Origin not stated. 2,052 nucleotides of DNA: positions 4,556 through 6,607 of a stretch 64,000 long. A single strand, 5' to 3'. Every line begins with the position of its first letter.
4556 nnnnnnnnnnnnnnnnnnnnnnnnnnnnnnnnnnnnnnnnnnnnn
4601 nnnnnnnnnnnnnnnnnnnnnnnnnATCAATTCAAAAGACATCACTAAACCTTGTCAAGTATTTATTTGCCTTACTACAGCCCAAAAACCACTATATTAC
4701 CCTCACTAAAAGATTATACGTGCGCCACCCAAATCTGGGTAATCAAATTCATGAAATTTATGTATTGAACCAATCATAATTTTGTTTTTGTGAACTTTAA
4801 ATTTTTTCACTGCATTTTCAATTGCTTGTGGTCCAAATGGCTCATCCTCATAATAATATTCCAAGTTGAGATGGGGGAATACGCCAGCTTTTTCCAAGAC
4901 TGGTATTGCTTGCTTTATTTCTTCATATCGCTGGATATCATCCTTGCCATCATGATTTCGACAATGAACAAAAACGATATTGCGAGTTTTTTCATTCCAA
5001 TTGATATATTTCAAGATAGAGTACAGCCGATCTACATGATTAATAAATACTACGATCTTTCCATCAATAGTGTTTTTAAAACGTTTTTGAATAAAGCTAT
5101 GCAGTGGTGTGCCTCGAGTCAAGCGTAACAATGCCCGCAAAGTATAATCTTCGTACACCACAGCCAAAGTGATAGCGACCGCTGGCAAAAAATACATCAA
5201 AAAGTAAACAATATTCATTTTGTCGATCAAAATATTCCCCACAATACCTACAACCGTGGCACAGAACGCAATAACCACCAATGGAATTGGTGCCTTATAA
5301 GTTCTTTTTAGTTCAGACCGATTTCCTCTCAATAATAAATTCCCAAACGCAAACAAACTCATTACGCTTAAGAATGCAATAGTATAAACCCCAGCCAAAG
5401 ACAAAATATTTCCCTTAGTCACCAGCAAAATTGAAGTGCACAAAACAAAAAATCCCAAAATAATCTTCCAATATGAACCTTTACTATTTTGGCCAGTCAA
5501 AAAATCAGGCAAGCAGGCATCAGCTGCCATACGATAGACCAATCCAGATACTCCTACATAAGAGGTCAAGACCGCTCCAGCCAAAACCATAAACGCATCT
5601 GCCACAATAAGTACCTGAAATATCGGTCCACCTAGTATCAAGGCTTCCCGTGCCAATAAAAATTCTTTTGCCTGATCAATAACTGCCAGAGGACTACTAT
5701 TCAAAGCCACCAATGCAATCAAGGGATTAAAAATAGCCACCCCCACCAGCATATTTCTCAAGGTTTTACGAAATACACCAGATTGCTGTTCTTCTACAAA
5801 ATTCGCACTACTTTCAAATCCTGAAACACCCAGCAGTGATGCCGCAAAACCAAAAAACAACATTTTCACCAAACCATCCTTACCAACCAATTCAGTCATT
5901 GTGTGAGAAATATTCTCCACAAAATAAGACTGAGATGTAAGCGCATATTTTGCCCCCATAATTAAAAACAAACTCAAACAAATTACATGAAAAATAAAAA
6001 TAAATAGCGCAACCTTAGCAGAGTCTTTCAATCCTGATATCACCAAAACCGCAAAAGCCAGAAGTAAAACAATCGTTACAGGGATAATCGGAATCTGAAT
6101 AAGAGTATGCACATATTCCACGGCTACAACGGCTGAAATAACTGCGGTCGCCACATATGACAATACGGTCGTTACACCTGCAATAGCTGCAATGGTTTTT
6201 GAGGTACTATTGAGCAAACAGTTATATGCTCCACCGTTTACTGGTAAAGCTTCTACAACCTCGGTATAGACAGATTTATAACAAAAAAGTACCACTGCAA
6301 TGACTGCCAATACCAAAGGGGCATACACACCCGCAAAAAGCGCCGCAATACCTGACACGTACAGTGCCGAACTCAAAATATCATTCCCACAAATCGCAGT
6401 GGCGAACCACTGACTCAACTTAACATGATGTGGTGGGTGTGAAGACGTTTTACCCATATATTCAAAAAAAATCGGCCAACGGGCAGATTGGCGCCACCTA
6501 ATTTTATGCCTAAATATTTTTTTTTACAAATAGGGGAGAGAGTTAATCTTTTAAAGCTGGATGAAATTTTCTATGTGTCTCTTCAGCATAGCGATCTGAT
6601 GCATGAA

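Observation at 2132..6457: Four-gene minus-strand operon: amino-acid permease, two ATP-grasp Ddl-like ligases, SET-domain methyltransferase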

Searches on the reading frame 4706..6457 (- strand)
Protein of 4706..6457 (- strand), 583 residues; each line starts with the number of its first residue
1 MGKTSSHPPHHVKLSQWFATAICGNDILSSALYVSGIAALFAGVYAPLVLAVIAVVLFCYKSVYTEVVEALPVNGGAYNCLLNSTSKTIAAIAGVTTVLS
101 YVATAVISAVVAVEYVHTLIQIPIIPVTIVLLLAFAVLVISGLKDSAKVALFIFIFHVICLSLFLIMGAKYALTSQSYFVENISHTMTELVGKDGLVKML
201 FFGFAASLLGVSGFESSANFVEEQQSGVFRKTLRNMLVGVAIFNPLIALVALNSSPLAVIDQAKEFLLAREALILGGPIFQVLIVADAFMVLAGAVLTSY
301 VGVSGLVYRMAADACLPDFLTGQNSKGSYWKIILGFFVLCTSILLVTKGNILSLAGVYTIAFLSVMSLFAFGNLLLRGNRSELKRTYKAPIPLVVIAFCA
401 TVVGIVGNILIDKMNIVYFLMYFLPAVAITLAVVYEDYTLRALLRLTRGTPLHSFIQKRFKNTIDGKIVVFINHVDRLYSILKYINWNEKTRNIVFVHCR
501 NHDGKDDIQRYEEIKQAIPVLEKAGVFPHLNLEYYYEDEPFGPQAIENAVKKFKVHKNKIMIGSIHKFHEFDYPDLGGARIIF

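Call 3: search_protein_families(library=pfam, proteins=[window:4706-6457:-], max_evalue=0.01)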
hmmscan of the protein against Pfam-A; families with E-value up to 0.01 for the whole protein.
window:4706-6457:- (583 aa): 2 families
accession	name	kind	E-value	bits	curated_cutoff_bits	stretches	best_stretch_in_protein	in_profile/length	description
PF13520.12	AA_permease_2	-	1.5e-47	162.9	27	1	14-428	1-424/427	Amino acid permease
PF00324.27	AA_permease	-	0.0059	15.8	24.6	0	33-425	16-427/470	Amino acid permease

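Call 4: search_protein_families(library=ncbifam, proteins=[window:4706-6457:-], max_evalue=0.01)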
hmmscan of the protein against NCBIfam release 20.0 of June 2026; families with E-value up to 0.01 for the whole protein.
window:4706-6457:- (583 aa): 3 families
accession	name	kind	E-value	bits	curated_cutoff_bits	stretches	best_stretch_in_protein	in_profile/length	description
TIGR00909.1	2A0306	subfamily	2.4e-10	39.9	556.8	1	21-425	12-421/429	amino acid transporter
TIGR00908.1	2A0305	equivalog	2e-08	33.6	381.75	1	42-425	36-421/442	ethanolamine permease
NF053761.1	BrChAATpBcaP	equivalog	0.00063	18.9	690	0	33-422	44-440/460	branched-chain amino acid transporter BcaP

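Call 62: find_homologous_proteins(query=window:4706-6457:-, max_evalue=1e-10)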
Query window:4706-6457:- (583 aa): 6282 proteins with E <= 1e-10 among 8000 candidates; the best 120 are listed.
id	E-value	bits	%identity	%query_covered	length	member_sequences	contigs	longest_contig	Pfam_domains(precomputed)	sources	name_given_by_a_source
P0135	0.0e+0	1250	99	100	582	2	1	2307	PF13520.13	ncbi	-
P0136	9.7e-272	920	72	98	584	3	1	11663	PF13520.13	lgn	-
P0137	4.7e-239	813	66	99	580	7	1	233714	PF13520.13,PF00324.28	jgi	-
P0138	4.9e-239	813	66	98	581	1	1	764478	PF13520.13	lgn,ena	-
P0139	6.7e-238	809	66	98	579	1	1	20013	PF13520.13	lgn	-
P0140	7.5e-238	809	65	98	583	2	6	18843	PF13520.13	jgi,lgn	jgi:amino acid transporter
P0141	1.2e-237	808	65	98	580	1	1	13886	PF13520.13,PF00324.28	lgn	-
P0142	1.9e-237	807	63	99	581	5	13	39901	PF13520.13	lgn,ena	-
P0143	2.7e-237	807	65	100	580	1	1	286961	PF13520.13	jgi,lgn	jgi:amino acid transporter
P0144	1.8e-235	801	63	99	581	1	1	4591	PF13520.13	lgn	-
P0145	3.0e-235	800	64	98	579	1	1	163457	PF13520.13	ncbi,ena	-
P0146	4.6e-235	799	64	98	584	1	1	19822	PF13520.13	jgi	jgi:amino acid transporter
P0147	2.7e-233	794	64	98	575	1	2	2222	PF13520.13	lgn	-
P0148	2.8e-233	794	63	98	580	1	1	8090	PF13520.13,PF00324.28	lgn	-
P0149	1.9e-232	791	65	98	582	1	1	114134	PF13520.13,PF00324.28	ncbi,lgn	-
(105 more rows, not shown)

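Call 63: find_encoding_contigs(protein=P0136, flank=10000, max_places=2)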
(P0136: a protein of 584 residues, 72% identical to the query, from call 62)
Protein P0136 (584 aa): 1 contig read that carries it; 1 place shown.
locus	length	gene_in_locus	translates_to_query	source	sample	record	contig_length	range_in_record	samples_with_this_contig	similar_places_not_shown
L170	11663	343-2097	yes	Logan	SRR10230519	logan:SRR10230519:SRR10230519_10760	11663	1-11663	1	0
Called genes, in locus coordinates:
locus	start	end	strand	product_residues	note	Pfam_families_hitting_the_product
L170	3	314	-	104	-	?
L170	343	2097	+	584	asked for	PF13520:AA_permease_2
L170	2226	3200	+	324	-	PF07478:Dala_Dala_lig_C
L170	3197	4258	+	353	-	PF02655:ATP-grasp_3, PF08443:RimK (faint), PF07478:Dala_Dala_lig_C, PF03133:TTL (faint)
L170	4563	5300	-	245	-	PF04402:SIMPL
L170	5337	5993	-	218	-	-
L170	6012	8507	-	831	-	PF00521:DNA_topoisoIV, PF03989:DNA_gyraseA_C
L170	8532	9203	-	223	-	PF05857:TraX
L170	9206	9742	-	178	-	-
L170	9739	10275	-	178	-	PF00719:Pyrophosphatase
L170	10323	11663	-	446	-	?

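Call 64: find_encoding_contigs(protein=P0138, flank=6000, max_places=1)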
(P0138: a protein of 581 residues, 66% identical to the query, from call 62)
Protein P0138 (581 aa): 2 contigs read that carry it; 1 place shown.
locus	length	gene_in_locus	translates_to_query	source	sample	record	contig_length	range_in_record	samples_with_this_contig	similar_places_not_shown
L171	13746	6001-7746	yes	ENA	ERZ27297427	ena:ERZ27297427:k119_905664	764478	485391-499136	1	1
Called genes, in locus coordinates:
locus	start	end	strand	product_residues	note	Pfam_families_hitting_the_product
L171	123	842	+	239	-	PF13624:SurA_N_3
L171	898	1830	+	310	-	PF03446:NAD_binding_2, PF03807:F420_oxidored (weak), PF00393:6PGD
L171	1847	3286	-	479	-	PF00479:G6PD_N, PF02781:G6PD_C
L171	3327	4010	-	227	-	PF01569:PAP2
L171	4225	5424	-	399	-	PF09992:NAGPA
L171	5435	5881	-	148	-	PF04224:DUF417 (faint), PF07681:DoxX (weak)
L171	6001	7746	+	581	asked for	PF13520:AA_permease_2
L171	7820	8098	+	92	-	-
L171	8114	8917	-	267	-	PF00657:Lipase_GDSL (weak), PF13472:Lipase_GDSL_2 (weak)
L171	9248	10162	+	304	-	PF04655:APH_6_hur, PF01636:APH (weak)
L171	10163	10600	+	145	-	PF13376:OmdA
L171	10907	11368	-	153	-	-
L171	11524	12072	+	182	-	PF04229:GrpB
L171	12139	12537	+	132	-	PF00293:NUDIX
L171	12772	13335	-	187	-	PF00300:His_Phos_1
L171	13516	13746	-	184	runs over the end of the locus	-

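Call 65: find_encoding_contigs(protein=P0143, flank=6000, max_places=1)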
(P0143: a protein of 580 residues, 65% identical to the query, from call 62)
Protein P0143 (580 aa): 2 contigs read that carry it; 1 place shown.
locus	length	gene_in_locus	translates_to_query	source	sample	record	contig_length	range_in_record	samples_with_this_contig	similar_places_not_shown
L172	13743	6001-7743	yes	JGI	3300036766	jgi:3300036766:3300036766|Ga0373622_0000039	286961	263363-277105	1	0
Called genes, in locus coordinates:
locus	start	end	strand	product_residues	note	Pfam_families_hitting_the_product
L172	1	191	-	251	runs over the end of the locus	PF12705:PDDEXK_1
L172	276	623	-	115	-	PF23477:zf_Tbcl_2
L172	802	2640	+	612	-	PF04041:Glyco_hydro_130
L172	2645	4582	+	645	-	PF04041:Glyco_hydro_130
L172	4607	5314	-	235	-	PF08713:DNA_alkylation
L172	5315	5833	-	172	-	-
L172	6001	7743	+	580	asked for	PF13520:AA_permease_2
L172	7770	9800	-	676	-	PF03483:B3_4, PF03484:B5, PF17759:tRNA_synthFbeta, PF03147:FDX-ACB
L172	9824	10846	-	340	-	PF02912:Phe_tRNA-synt_N, PF01409:tRNA-synt_2d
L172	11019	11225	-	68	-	-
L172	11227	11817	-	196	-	-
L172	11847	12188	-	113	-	PF00453:Ribosomal_L20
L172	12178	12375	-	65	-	PF01632:Ribosomal_L35p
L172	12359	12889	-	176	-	PF05198:IF3_N, PF00707:IF3_C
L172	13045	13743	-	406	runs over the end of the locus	PF00587:tRNA-synt_2b, PF03129:HGTP_anticodon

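Call 94: search_protein_families(library=padloc, proteins=[window:4706-6457:-], max_evalue=0.001)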
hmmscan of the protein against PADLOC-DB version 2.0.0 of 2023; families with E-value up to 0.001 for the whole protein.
window:4706-6457:- (583 aa): 0 families

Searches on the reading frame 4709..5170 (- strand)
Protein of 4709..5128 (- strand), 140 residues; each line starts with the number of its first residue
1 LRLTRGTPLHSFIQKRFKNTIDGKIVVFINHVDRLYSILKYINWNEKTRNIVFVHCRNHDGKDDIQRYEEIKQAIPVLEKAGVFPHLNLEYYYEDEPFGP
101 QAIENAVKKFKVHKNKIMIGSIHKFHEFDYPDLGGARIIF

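Call 47: search_protein_families(library=pfam, proteins=[window:4709-5128:-], max_evalue=10)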
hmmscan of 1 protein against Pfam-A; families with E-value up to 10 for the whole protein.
seq(140 aa): 1 family
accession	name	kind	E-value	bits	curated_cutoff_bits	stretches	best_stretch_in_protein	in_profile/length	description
PF24813.1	DUF7709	-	0.055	14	33.3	1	54-110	38-94/95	Domain of unknown function (DUF7709)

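Call 91: predict_structure(alignment_id=A5)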
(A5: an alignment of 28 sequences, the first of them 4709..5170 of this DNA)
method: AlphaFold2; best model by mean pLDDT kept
length: 154 residues; sequences in the alignment: 28
mean_pLDDT: 87.3   pTM: 0.77
mean pLDDT of the five models: 87.3, 86.0, 85.2, 84.2, 84.0
residues with pLDDT >= 90: 81; 70-90: 59; 50-70: 14; < 50: 0
segments of 3 or more residues with pLDDT < 50: none
pLDDT, mean of each block of 10 residues (from residue 1): 65 84 84 77 94 93 93 88 94 89 94 95 93 81 85 86
secondary structure, 60 per line:
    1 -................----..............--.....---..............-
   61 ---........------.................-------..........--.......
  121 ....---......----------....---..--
elements in order: H2-17 H22-35 E38-42 H46-59 E64-71 H78-94 E102-111 H114-124 E131-133 H144-147

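Call 93: fold_search(model_id=the predicted structure, library=pdb)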
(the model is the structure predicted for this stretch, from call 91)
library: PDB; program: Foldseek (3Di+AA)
matches with E <= 10: 1256; with E <= 0.001: 0
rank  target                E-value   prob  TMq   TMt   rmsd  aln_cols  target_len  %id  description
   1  8htw_A                7.7e-03  0.97  0.39  0.35   4.8       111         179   15  Crystal Structure of the ring nuclease Sso2081 Y133F mutant from Saccharolobus solfataricus in its apo form (released 2023-02-15)
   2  4d7a_A                1.7e-02  0.85  0.35  0.25   8.1       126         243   11  Crystal structure of E. coli tRNA N6-threonylcarbamoyladenosine dehydratase, TcdA, in complex with AMP at 1.801 Angstr (released 2015-05-06)
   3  2e21_A                1.9e-02  0.92  0.40  0.22   8.1       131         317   11  Crystal structure of TilS in a complex with AMPPNP from Aquifex aeolicus. (released 2007-11-06)
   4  4wny                  1.9e-02  0.91  0.36  0.41   5.9       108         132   16  Crystal structure of a protein from the universal stress protein family from Burkholderia pseudomallei (released 2014-11-05)
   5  1wy5_A                1.9e-02  0.77  0.35  0.20   8.3       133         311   12  Crystal structure of isoluecyl-tRNA lysidine synthetase (released 2005-05-03)
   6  5gha_A                1.9e-02  0.44  0.28  0.17  10.3       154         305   16  Sulfur Transferase TtuA in complex with Sulfur Carrier TtuB (released 2017-05-03)
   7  4d79_A                2.5e-02  0.77  0.34  0.24   8.4       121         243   10  Crystal structure of E. coli tRNA N6-threonylcarbamoyladenosine dehydratase, TcdA, in complex with ATP at 1.768 Angstr (released 2015-05-06)
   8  5b4f                  2.6e-02  0.41  0.30  0.19  12.3       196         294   12  Sulfur Transferase TtuA in complex with iron sulfur cluster (released 2017-05-10)
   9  5gha_D                2.6e-02  0.41  0.30  0.18  12.1       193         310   12  Sulfur Transferase TtuA in complex with Sulfur Carrier TtuB (released 2017-05-03)
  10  2e21_B                3.0e-02  0.57  0.28  0.16   9.9       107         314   12  Crystal structure of TilS in a complex with AMPPNP from Aquifex aeolicus. (released 2007-11-06)
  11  6hcd_D                3.6e-02  0.93  0.46  0.51   5.5       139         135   18  Structure of universal stress protein from Archaeoglobus fulgidus (released 2018-08-29)
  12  5hut_A                3.6e-02  0.77  0.36  0.15  11.0       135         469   11  Structure of Candida albicans trehalose-6-phosphate synthase in complex with UDP-glucose (released 2017-05-03)
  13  6hcd_B                4.4e-02  0.85  0.42  0.47   6.6       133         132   16  Structure of universal stress protein from Archaeoglobus fulgidus (released 2018-08-29)
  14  5hyz                  4.7e-02  0.85  0.42  0.20  16.8       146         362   11  Crystal Structure of SCL7 in Oryza sativa (released 2016-04-27)
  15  5v0t_C                4.7e-02  0.75  0.37  0.16  11.2       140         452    6  Crystal structure of an alpha,alpha-trehalose-phosphate synthase (UDP-forming) from Burkholderia xenovorans in complex (released 2017-04-05)
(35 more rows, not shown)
